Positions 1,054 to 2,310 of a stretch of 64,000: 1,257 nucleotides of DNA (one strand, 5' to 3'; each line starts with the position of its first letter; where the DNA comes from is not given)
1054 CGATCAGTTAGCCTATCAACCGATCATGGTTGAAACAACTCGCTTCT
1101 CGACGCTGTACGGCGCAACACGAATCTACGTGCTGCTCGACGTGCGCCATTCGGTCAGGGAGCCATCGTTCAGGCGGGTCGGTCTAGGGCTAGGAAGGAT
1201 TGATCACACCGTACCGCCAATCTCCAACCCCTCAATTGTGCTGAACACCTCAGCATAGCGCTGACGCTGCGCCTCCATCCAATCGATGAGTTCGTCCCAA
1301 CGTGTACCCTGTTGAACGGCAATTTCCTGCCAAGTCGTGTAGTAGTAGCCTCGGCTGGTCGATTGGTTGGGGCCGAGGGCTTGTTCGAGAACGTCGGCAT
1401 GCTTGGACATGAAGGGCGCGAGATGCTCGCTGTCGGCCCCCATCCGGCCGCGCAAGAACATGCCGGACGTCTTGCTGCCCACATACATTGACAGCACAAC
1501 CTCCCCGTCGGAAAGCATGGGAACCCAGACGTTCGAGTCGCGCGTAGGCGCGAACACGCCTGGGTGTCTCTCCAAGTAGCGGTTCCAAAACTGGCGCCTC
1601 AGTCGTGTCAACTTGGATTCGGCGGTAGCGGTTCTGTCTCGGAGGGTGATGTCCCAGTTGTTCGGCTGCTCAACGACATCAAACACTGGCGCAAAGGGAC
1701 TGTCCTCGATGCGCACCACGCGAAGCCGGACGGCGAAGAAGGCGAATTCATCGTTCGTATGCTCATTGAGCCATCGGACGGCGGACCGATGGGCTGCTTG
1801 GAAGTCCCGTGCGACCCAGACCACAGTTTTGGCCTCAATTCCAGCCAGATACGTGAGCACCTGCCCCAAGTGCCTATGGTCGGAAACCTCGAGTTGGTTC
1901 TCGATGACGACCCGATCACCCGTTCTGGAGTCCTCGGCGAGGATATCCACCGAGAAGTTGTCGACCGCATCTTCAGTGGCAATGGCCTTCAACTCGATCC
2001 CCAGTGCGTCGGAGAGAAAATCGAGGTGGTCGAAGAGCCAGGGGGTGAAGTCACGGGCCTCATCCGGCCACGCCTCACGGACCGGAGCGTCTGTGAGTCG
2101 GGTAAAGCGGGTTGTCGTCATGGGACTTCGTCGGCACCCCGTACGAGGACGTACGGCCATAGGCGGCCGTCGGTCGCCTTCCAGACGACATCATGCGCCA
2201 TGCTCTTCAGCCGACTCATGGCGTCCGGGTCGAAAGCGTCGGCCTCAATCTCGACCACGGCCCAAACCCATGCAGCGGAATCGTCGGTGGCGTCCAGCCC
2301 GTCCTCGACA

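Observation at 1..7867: Lower-G+C, single-strand block of nuclease/NTPase genes: candidate multi-gene defence locus with unrecognised small partners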

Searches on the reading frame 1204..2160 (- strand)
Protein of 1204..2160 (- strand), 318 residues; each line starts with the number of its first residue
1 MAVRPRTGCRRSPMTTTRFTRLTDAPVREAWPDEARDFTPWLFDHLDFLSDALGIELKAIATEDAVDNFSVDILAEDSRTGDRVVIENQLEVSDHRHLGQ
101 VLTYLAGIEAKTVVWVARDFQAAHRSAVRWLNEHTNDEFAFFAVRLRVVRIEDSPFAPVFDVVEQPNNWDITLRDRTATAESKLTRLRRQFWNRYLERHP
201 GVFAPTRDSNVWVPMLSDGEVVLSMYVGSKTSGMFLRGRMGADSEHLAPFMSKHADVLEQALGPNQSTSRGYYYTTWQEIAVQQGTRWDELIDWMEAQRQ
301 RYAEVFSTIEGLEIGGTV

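Call 9: search_protein_families(library=pfam, proteins=[window:1204-2160:-], max_evalue=0.1)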
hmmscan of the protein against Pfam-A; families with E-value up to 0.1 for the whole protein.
window:1204-2160:- (318 aa): 0 families

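Call 10: search_protein_families(library=padloc, proteins=[window:1204-2160:-], max_evalue=0.1)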
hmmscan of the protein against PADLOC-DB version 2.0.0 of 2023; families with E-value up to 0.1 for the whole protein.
window:1204-2160:- (318 aa): 4 families
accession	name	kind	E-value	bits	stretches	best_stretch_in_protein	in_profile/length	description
PDLC04911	PDC-S11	-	6.4e-86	286.5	1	15-309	2-311/318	-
PDLC04912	PDC-S11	-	5.6e-69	230.7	1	14-307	1-307/313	-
PDLC04914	PDC-S11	-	2.2e-63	212.4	1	18-200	4-182/314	-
PDLC04913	PDC-S11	-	0.00046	17.4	1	19-106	11-96/375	-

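Call 12: search_protein_families(library=ncbifam, proteins=[window:1204-2160:-], max_evalue=0.1)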
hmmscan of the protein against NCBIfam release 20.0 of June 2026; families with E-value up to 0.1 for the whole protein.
window:1204-2160:- (318 aa): 1 family
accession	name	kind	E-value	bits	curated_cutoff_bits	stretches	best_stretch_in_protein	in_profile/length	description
NF003270.0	PRK04247.1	equivalog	0.022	13.8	216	1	56-111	147-201/250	endonuclease NucS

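Call 14: search_solved_structures(query=window:1204-2160:-, max_evalue=1, show_alignments=2)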
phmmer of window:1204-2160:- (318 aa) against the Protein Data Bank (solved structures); distinct sequences matched with E-value up to 1: 3.
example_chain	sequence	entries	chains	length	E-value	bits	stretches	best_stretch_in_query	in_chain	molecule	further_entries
4gk9_A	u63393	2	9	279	0.18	14.2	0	201-244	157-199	agglutinin (BOA) | Burkholderia oklahomensis agglutinin (BOA)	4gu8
9fqr_Xu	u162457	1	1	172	0.74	12.1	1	226-286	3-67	MORN repeat-containing protein 5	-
6lxg_A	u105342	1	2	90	0.9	11.8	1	68-111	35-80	GTP pyrophosphokinase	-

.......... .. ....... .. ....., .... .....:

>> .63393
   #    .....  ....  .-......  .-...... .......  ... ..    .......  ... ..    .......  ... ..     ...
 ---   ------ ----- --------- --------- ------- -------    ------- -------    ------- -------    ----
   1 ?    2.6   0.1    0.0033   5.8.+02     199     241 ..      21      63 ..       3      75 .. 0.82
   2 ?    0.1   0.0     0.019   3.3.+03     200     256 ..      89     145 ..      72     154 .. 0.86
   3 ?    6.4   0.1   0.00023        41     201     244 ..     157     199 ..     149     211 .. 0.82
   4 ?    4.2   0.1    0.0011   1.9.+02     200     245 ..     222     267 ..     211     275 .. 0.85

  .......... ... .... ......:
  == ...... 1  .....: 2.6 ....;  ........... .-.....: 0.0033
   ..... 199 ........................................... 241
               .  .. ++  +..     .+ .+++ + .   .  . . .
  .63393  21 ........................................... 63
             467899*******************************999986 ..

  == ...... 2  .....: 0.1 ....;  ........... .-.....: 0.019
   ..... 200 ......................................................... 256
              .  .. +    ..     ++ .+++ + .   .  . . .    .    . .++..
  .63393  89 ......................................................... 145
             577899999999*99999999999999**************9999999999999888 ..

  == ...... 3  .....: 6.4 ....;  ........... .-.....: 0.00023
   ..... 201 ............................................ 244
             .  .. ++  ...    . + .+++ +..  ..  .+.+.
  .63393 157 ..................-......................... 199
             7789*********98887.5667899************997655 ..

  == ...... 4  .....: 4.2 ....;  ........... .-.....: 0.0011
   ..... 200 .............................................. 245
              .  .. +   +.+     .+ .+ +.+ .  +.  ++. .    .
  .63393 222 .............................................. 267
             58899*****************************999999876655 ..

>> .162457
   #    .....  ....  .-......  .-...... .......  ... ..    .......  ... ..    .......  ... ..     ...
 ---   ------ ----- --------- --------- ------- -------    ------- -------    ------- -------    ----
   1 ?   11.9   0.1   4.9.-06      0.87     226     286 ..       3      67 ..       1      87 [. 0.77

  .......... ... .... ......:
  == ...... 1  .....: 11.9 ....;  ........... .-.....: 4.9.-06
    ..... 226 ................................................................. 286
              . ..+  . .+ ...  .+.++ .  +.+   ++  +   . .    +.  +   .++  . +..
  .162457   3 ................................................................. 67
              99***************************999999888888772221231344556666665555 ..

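Call 27: search_protein_families(library=pfam, proteins=[window:1207-2121:-], max_evalue=10)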
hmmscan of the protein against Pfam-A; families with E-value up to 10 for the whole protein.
seq(305 aa): 0 families

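Call 70: search_dna_similar(query=window:1204-2121:-, collection=plasmids, mode=protein, max_rows=15)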
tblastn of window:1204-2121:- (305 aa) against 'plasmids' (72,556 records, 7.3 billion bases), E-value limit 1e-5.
Records with a match: 64; places in all: 66; records where one place covers at least 80% of the query: 11.
Best place of each record, by identity: <60% 64.
By first word of the organism name: Burkholderia 36; Rhodococcus 13; Haladaptatus 3; Sinorhizobium 1; Rhizobium 1; Deinococcus 1; Natrarchaeobaculum 1; Marinitoga 1; Halorubrum 1; Natronorubrum 1; and 5 more.
By predicted mobility (MOB-suite, as given by PLSDB): non-mobilizable 42; mobilizable 12; conjugative 10.
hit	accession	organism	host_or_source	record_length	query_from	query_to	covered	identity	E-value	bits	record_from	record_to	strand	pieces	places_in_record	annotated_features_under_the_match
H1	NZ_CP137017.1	Sinorhizobium fredii GR64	Phaseolus vulgaris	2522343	2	296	97%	40.8%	2e-70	243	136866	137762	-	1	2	record has no annotation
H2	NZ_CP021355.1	Rhodococcus oxybenzonivorans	river sediment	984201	1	299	98%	35.2%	4e-49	182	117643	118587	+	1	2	DUF4268 domain-containing protein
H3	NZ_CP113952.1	Rhodococcus sp. JS3073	culture,soil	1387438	1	300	98%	34.6%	4e-51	187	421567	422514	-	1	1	record has no annotation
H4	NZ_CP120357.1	Rhodococcus rhodochrous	single cell,petroleum contaminated soil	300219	6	297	96%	34.0%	9e-49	181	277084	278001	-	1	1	DUF4268 domain-containing protein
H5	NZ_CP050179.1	Rhodococcus pyridinivorans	bacterial pure culture,Soil sample from ...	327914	6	297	96%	34.0%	9e-49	181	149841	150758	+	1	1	DUF4268 domain-containing protein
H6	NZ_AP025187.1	Rhodococcus sp. RDE2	-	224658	6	297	96%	33.7%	7e-49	181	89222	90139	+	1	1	DUF4268 domain-containing protein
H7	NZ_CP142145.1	Rhodococcus sp. PD04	mixed culture,Industrial wastewater ...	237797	6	297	96%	33.7%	7e-49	181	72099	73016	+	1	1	DUF4268 domain-containing protein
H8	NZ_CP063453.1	Rhodococcus pyridinivorans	oil-polluted soil,Libyan oil-polluted ...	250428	6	297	96%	33.7%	7e-49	181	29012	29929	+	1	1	DUF4268 domain-containing protein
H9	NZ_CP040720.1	Rhodococcus pyridinivorans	prokaryote,Quinoline-degrading ...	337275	6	297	96%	33.4%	3e-48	179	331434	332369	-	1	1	DUF4268 domain-containing protein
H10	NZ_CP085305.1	Haladaptatus pallidirubidus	cell culture,saline soil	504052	1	293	96%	33.0%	2e-37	148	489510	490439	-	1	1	DUF4268 domain-containing protein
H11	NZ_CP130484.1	Rhodococcus aetherivorans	Bacteria, whole organism,Rough variant ...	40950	5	239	77%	37.5%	8e-39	152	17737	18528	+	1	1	DUF4268 domain-containing protein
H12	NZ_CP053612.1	Burkholderia sp. MBR-1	-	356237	6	304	98%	29.3%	3e-31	130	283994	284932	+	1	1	DUF4268 domain-containing protein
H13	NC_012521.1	Rhodococcus opacus B4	-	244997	5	214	69%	40.0%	2e-41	159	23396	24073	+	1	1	DUF4268 domain-containing protein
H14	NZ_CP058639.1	Rhodococcus sp. ZPP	cell culture,soil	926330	5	161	51%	49.4%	4e-39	153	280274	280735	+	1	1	DUF4268 domain-containing protein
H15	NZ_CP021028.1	Rhizobium sp. TAL182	Phaseolus vulgaris,cell culture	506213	1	172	56%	44.6%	5e-31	129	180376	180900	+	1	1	DUF4268 domain-containing protein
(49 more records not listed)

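Call 71: get_annotated_region(hit=H2, flank=4000)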
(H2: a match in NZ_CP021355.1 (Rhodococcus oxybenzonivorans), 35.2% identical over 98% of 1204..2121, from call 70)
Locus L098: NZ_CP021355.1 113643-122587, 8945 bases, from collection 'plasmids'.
description: Rhodococcus oxybenzonivorans strain S2-17 plasmid pRB98, complete sequence
organism: Rhodococcus oxybenzonivorans (NCBI taxid 1990687)
taxonomy: Bacteria; Actinomycetota; Actinomycetes; Mycobacteriales; Nocardiaceae; Rhodococcus; Rhodococcus oxybenzonivorans
host: -; source: river sediment; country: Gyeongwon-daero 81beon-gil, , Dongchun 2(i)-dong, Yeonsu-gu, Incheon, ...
typing (MOB-suite, as given by PLSDB): mobilizable; relaxase MOBP
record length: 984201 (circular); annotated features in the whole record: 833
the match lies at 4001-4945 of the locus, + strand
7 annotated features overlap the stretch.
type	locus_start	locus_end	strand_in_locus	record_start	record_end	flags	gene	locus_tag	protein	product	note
CDS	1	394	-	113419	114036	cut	-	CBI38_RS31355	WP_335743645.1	SOS response-associated peptidase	GO:0018142 - obsolete protein-DNA covalent cross-linking [Evidence IEA]; GO:0009432 - SOS response [Evidence IEA]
CDS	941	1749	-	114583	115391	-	-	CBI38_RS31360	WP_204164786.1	IS5 family transposase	-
CDS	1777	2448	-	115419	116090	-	-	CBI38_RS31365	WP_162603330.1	hypothetical protein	-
CDS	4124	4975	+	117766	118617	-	-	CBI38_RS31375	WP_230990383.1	DUF4268 domain-containing protein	-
CDS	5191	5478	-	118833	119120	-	-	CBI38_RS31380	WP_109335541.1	hypothetical protein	-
CDS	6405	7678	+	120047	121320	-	-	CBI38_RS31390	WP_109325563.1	IS3 family transposase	-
CDS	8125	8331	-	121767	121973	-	-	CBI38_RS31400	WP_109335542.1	hypothetical protein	-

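Call 72: get_annotated_region(hit=H4, flank=4000)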
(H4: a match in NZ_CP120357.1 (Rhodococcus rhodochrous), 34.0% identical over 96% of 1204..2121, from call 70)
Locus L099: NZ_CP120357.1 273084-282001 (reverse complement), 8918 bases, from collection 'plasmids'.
description: Rhodococcus rhodochrous strain LH-B3 plasmid unnamed1, complete sequence
organism: Rhodococcus rhodochrous (NCBI taxid 1829)
taxonomy: Bacteria; Actinomycetota; Actinomycetes; Mycobacteriales; Nocardiaceae; Rhodococcus; Rhodococcus rhodochrous
host: -; source: single cell,petroleum contaminated soil; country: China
typing (MOB-suite, as given by PLSDB): mobilizable; relaxase MOBP
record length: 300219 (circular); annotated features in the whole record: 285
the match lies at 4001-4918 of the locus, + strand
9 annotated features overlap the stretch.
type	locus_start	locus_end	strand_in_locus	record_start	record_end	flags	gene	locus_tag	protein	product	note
CDS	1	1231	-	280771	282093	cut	-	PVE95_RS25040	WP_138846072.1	nuclease-related domain-containing protein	-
CDS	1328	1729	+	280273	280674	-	-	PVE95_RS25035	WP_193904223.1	hypothetical protein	-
CDS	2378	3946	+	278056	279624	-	-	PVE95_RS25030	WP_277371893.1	ArsR family transcriptional regulator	GO:0006355 - regulation of DNA-templated transcription [Evidence IEA]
CDS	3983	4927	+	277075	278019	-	-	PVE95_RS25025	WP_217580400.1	DUF4268 domain-containing protein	-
CDS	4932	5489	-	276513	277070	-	-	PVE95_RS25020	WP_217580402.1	hypothetical protein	-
CDS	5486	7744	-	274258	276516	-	-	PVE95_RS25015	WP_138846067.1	peptidoglycan DD-metalloendopeptidase family protein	-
CDS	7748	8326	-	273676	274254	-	-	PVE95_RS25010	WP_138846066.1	hypothetical protein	-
CDS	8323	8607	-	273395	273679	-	-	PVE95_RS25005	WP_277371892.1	hypothetical protein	-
CDS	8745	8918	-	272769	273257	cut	-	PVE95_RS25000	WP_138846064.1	hypothetical protein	-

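Call 73: get_annotated_region(hit=H12, flank=4000)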
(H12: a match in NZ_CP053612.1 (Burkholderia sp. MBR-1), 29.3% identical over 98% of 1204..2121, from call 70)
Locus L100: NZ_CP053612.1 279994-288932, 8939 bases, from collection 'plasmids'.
description: Burkholderia sp. MBR-1 plasmid pMBR01, complete sequence
organism: Burkholderia sp. MBR-1 (NCBI taxid 2732364)
taxonomy: Bacteria; Pseudomonadota; Betaproteobacteria; Burkholderiales; Burkholderiaceae; Burkholderia; Burkholderia sp. MBR-1
host: -; source: -; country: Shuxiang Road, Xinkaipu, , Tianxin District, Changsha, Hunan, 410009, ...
typing (MOB-suite, as given by PLSDB): mobilizable; relaxase MOBP
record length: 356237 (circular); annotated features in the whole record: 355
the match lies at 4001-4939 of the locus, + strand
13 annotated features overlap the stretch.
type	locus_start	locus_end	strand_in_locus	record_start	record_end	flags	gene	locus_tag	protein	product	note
CDS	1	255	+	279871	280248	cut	-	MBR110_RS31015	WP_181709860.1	hypothetical protein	-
CDS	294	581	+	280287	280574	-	-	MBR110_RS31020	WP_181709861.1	hypothetical protein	-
CDS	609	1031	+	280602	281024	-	-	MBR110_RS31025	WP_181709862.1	hypothetical protein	-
CDS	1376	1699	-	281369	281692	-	-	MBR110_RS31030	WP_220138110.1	hypothetical protein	-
CDS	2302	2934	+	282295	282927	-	-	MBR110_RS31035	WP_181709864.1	hypothetical protein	-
CDS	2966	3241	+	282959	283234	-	-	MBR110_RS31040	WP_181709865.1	hypothetical protein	-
CDS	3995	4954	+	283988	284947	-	-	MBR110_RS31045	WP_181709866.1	DUF4268 domain-containing protein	-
CDS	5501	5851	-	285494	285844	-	-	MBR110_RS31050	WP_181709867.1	hypothetical protein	-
CDS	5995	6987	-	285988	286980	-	-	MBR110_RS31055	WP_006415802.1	IS5-like element ISBmu2 family transposase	-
CDS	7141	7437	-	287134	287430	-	-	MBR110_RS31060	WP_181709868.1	hypothetical protein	-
CDS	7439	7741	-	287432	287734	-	-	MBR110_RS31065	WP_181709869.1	hypothetical protein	-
CDS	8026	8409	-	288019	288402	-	-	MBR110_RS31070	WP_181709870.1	hypothetical protein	-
CDS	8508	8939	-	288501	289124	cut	-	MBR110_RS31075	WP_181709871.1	hypothetical protein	-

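Call 101: search_protein_families(library=phrogs, proteins=[window:1204-2121:-], max_evalue=0.01)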
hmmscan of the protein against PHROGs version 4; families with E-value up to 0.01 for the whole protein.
window:1204-2121:- (305 aa): 1 family
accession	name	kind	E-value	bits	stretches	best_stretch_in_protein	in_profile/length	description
phrog_27742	-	unknown function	1.4e-17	65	1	12-184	5-150/272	-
